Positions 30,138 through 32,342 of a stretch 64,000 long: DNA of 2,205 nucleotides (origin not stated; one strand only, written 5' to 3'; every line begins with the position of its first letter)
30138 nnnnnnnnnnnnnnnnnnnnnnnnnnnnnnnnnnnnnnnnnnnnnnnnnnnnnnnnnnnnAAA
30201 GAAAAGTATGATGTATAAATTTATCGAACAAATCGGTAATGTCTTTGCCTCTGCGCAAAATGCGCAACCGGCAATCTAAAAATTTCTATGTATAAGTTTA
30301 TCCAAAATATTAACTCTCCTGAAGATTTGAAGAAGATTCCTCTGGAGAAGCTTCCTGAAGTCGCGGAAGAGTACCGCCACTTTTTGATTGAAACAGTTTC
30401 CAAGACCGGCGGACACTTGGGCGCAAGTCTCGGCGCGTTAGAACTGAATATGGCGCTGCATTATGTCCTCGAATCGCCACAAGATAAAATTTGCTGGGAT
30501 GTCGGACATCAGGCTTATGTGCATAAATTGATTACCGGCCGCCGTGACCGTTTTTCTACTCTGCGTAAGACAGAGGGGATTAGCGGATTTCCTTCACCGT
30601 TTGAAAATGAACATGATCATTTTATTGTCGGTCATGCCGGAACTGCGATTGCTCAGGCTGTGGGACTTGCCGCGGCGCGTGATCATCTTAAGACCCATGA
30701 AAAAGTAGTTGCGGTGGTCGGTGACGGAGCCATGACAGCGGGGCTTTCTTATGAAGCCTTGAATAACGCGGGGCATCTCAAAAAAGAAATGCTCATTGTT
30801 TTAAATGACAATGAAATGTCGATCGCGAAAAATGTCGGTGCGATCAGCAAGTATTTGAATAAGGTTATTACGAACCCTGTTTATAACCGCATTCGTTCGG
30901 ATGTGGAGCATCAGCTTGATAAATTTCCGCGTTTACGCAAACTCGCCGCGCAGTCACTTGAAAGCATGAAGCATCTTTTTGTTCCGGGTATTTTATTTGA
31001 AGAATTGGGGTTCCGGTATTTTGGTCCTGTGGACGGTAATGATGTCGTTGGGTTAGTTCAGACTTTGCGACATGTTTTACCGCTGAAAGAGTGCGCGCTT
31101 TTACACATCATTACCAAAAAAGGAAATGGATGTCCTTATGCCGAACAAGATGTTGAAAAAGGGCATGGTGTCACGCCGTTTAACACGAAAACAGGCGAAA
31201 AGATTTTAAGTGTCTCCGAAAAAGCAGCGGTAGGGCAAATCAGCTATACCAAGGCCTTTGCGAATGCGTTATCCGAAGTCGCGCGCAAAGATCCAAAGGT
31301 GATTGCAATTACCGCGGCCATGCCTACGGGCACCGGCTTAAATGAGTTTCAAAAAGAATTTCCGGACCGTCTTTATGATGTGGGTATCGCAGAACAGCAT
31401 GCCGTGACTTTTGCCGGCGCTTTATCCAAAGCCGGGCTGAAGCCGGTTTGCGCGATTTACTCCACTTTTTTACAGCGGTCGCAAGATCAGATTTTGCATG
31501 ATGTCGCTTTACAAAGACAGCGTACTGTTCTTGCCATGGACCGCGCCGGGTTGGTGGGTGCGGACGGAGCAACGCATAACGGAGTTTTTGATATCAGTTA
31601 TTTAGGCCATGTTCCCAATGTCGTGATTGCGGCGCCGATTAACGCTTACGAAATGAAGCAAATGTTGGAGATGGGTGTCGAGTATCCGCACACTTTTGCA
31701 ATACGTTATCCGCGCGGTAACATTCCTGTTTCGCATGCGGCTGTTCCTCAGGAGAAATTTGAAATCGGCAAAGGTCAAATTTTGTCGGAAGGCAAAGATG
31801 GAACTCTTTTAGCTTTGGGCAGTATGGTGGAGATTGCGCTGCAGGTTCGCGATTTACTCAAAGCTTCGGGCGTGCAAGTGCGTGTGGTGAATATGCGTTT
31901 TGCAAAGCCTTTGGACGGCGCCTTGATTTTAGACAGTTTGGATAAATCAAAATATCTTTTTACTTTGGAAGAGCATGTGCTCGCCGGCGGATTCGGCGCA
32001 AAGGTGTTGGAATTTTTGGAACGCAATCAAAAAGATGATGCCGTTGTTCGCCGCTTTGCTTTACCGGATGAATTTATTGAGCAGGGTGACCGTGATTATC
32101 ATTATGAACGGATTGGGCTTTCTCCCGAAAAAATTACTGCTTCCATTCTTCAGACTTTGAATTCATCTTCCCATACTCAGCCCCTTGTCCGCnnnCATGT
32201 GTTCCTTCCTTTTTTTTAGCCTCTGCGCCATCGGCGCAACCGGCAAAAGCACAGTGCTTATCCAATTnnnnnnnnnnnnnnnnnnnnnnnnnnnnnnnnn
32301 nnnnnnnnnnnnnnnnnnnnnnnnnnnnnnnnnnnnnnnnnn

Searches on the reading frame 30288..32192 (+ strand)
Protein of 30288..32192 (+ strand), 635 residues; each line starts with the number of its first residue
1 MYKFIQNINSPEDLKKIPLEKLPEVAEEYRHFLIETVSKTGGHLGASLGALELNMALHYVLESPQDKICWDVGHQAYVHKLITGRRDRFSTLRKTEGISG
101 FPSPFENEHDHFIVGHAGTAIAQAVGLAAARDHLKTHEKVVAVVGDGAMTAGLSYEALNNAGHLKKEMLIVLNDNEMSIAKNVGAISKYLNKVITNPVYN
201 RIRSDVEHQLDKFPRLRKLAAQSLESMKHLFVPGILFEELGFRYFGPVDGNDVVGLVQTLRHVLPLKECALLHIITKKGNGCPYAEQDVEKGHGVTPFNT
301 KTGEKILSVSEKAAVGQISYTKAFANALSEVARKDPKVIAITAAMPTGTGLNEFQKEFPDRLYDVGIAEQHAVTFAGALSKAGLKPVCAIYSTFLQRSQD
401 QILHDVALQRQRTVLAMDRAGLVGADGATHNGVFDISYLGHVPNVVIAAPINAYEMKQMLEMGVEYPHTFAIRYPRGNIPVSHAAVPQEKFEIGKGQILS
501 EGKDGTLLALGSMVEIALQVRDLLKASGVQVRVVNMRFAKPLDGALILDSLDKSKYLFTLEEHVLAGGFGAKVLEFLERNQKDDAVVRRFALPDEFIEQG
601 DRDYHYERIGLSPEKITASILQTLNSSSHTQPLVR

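Call 55: find_homologous_proteins(query=window:30288-32192:+, max_evalue=1e-100)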
Query window:30288-32192:+ (635 aa): 7999 proteins with E <= 1e-100 among 8000 candidates; the best 120 are listed.
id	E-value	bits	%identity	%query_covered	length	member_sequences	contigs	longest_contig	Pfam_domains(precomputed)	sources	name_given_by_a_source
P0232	0.0e+0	1427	100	100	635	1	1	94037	PF02775.27,PF13292.12,PF22613.2,PF02780.26,PF02779.30,PF00456.27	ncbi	-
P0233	0.0e+0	1391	97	100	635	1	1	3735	PF02775.27,PF13292.12,PF02780.26,PF02779.30,PF00456.27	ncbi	-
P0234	0.0e+0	1390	97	100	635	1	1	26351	PF02775.27,PF13292.12,PF02780.26,PF02779.30,PF00456.27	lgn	-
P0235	0.0e+0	1385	97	100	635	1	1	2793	PF02775.27,PF13292.12,PF02780.26,PF02779.30,PF00456.27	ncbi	-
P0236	0.0e+0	1369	96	100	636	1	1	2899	PF02775.27,PF13292.12,PF02780.26,PF02779.30,PF00456.27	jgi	-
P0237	0.0e+0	1292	89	100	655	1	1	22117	PF02775.27,PF13292.12,PF02780.26,PF02779.30,PF00456.27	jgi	-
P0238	0.0e+0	1267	87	99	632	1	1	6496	PF02775.27,PF13292.12,PF02780.26,PF02779.30,PF00456.27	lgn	-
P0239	0.0e+0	1247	87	100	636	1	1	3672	PF02775.27,PF13292.12,PF02780.26,PF02779.30,PF00456.27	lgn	-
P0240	0.0e+0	1245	89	97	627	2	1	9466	PF02775.27,PF13292.12,PF02780.26,PF02779.30,PF00456.27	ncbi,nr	ncbi:MAG TPA: 1-deoxy-D-xylulose-5-phosphate synthase, partial [Candidatus Omnitrophica bacterium]|n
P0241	0.0e+0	1240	87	97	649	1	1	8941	PF02775.27,PF13292.12,PF02780.26,PF02779.30,PF00456.27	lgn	-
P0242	0.0e+0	1230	85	99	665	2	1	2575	PF02775.27,PF13292.12,PF02780.26,PF02779.30,PF00456.27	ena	-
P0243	0.0e+0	1219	84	99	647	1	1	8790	PF13292.12,PF02780.26,PF02779.30,PF00456.27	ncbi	-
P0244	0.0e+0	1204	84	98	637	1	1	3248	PF02775.27,PF13292.12,PF22613.2,PF02780.26,PF02779.30,PF00456.27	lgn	-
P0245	0.0e+0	1203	84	98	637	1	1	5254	PF02775.27,PF13292.12,PF22613.2,PF02780.26,PF02779.30,PF00456.27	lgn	-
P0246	0.0e+0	1183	83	98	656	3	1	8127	PF02775.27,PF13292.12,PF02780.26,PF02779.30,PF00456.27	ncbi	-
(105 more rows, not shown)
